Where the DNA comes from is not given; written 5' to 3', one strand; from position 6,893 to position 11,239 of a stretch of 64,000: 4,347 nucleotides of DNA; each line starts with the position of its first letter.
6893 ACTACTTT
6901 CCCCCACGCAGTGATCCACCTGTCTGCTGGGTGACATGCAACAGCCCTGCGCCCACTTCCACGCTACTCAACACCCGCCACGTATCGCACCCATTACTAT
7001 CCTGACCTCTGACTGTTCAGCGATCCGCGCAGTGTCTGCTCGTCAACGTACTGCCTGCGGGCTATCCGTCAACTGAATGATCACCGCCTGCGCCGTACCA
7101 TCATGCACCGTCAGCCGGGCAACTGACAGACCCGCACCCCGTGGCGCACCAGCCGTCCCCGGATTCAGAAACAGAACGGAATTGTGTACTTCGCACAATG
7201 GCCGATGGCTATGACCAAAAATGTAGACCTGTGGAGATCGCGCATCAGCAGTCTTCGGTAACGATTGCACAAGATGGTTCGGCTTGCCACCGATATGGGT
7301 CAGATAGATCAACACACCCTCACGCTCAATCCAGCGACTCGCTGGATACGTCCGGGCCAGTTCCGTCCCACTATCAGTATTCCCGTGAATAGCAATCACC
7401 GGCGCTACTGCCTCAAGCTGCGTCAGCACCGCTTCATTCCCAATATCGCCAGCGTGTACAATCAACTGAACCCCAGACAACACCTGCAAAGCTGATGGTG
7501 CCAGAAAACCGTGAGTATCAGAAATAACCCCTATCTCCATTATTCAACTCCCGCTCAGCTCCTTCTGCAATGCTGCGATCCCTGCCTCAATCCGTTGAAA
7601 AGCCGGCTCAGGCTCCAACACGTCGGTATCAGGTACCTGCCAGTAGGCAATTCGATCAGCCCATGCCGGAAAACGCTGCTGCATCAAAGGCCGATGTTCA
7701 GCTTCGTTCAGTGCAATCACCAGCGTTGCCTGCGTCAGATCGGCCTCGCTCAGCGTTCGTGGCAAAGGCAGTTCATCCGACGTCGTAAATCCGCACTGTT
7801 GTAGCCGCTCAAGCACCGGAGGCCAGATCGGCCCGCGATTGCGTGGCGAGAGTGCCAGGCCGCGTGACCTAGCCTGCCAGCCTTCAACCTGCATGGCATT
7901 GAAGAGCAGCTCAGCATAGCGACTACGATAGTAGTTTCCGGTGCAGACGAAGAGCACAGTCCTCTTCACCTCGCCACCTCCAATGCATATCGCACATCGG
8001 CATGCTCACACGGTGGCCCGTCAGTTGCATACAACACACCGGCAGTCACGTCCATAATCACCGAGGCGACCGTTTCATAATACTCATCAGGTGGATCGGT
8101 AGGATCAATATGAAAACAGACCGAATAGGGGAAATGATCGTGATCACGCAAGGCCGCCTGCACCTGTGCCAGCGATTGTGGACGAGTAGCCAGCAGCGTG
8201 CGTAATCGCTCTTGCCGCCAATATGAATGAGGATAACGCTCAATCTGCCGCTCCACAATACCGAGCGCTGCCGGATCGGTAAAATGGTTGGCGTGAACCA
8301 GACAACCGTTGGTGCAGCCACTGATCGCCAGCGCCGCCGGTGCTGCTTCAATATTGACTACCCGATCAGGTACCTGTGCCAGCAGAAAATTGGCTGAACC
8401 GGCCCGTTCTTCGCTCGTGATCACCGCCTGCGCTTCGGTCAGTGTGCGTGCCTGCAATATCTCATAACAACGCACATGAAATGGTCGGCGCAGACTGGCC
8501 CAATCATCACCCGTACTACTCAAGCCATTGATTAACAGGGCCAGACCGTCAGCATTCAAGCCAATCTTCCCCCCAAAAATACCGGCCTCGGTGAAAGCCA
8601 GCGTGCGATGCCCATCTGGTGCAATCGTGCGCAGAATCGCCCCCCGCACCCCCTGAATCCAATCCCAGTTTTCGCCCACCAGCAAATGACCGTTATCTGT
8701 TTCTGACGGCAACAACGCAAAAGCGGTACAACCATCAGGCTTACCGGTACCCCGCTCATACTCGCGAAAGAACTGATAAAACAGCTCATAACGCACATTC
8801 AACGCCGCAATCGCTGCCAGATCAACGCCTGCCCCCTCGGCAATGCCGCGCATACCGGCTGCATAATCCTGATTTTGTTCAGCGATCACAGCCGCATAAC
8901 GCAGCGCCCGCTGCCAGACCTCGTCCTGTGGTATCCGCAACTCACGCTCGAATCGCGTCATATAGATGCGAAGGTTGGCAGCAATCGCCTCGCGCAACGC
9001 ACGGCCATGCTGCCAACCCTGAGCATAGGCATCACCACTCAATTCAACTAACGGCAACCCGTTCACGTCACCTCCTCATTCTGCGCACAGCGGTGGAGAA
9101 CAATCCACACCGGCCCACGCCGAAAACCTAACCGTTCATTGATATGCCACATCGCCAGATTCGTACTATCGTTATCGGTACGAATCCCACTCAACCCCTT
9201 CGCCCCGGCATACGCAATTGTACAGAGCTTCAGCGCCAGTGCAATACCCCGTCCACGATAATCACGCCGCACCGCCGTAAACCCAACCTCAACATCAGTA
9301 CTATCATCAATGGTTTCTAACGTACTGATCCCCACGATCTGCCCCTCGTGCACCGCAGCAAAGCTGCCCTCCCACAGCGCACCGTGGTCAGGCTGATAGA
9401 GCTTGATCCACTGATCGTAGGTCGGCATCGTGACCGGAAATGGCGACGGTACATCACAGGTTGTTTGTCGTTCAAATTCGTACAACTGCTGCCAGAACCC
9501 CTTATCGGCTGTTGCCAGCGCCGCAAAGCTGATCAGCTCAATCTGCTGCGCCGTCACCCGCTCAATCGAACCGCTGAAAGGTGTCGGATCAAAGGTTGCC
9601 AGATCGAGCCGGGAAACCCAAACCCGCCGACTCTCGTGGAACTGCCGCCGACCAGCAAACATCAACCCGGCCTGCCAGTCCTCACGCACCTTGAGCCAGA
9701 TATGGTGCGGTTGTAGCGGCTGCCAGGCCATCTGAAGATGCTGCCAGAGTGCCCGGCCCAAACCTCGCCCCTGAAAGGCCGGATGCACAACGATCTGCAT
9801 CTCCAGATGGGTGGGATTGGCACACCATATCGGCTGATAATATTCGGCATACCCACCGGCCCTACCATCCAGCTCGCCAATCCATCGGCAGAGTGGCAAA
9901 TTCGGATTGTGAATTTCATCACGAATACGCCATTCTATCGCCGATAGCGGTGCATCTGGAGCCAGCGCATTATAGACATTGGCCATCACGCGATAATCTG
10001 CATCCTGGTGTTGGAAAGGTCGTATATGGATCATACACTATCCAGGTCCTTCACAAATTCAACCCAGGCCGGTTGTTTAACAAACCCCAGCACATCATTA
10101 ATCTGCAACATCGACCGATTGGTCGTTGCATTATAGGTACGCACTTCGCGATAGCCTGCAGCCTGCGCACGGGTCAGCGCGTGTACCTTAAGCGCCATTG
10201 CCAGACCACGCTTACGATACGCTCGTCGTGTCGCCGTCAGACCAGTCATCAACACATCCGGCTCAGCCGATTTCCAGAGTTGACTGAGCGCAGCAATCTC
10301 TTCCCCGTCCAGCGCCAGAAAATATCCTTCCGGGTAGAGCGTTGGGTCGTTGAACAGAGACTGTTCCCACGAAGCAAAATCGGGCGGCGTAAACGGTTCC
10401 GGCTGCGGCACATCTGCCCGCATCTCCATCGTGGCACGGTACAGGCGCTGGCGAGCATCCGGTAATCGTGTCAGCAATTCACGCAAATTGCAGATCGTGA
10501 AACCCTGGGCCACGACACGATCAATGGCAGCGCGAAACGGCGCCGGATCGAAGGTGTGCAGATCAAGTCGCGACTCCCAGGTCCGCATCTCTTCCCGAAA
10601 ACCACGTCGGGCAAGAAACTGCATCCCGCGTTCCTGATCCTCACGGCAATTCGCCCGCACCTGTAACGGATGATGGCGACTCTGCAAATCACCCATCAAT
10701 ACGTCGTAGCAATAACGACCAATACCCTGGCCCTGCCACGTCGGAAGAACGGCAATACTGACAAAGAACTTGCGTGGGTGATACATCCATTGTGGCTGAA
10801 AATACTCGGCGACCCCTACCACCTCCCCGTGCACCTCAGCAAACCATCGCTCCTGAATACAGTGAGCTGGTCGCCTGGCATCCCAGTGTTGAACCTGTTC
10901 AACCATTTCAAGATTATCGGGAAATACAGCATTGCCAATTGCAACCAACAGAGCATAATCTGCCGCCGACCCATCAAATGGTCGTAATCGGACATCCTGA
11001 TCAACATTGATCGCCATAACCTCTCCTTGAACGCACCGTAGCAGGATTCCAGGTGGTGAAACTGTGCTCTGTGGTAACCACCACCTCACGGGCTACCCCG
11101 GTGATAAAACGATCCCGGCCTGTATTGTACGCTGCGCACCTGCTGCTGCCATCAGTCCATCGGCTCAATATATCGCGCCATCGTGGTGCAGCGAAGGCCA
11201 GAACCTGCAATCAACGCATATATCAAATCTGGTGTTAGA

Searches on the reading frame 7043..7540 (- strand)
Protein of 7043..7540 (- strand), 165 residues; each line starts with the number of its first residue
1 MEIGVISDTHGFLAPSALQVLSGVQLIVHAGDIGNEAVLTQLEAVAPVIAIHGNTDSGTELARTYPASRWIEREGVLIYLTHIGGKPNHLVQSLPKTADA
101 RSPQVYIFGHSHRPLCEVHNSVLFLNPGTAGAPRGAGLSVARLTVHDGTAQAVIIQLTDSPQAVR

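Call 20: search_protein_families(library=pfam, proteins=[window:7043-7540:-], max_evalue=0.01)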
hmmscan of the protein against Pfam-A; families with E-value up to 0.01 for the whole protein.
window:7043-7540:- (165 aa): 2 families
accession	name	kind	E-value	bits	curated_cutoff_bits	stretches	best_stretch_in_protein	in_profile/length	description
PF12850.12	Metallophos_2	-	1.7e-36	126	27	1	1-147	1-153/154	Calcineurin-like phosphoesterase superfamily domain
PF00149.33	Metallophos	-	3.6e-06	28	21.5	1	1-77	1-97/191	Calcineurin-like phosphoesterase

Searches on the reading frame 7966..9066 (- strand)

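Call 20: search_protein_families(library=pfam, proteins=[window:7966-9066:-], max_evalue=0.01)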
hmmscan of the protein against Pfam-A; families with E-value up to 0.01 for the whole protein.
window:7966-9066:- (366 aa): 1 family
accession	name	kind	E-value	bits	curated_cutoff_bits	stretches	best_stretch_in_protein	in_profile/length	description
PF03417.21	AAT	-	3.8e-15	56.6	23.2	1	123-319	3-194/225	Acyl-coenzyme A:6-aminopenicillanic acid acyl-transferase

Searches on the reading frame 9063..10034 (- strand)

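Call 20: search_protein_families(library=pfam, proteins=[window:9063-10034:-], max_evalue=0.01)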
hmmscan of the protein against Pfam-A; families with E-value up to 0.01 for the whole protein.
window:9063-10034:- (323 aa): 6 families
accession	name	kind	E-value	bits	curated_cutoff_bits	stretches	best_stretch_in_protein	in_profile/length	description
PF00583.31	Acetyltransf_1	-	1.8e-21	77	20.7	2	198-304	15-116/116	Acetyltransferase (GNAT) family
PF13508.13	Acetyltransf_7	-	4.3e-14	53.1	27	2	51-108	6-58/84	Acetyltransferase (GNAT) domain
PF13302.13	Acetyltransf_3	-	3.1e-11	44.6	25.4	1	193-305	27-138/138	Acetyltransferase (GNAT) domain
PF13673.13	Acetyltransf_10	-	4.2e-08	33.7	23.6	1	76-118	53-94/128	Acetyltransferase (GNAT) domain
PF13523.12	Acetyltransf_8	-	3e-05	24.1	27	0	51-100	47-104/145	Acetyltransferase (GNAT) domain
PF14542.12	Acetyltransf_CG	-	0.00053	20.5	30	0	231-281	9-58/80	GCN5-related N-acetyl-transferase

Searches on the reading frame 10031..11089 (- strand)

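Call 20: search_protein_families(library=pfam, proteins=[window:10031-11089:-], max_evalue=0.01)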
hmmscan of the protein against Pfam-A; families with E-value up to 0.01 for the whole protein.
window:10031-11089:- (352 aa): 5 families
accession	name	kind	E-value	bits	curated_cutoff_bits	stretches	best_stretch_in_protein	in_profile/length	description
PF00583.31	Acetyltransf_1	-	1.3e-16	61.3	20.7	2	59-164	17-116/116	Acetyltransferase (GNAT) family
PF13508.13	Acetyltransf_7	-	9e-10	39.2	27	1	82-166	6-84/84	Acetyltransferase (GNAT) domain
PF13673.13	Acetyltransf_10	-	0.00038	20.9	23.6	0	82-166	34-109/128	Acetyltransferase (GNAT) domain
PF14542.12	Acetyltransf_CG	-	0.002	18.6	30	0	257-314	3-59/80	GCN5-related N-acetyl-transferase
PF13302.13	Acetyltransf_3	-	0.0049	18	25.4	0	59-165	33-138/138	Acetyltransferase (GNAT) domain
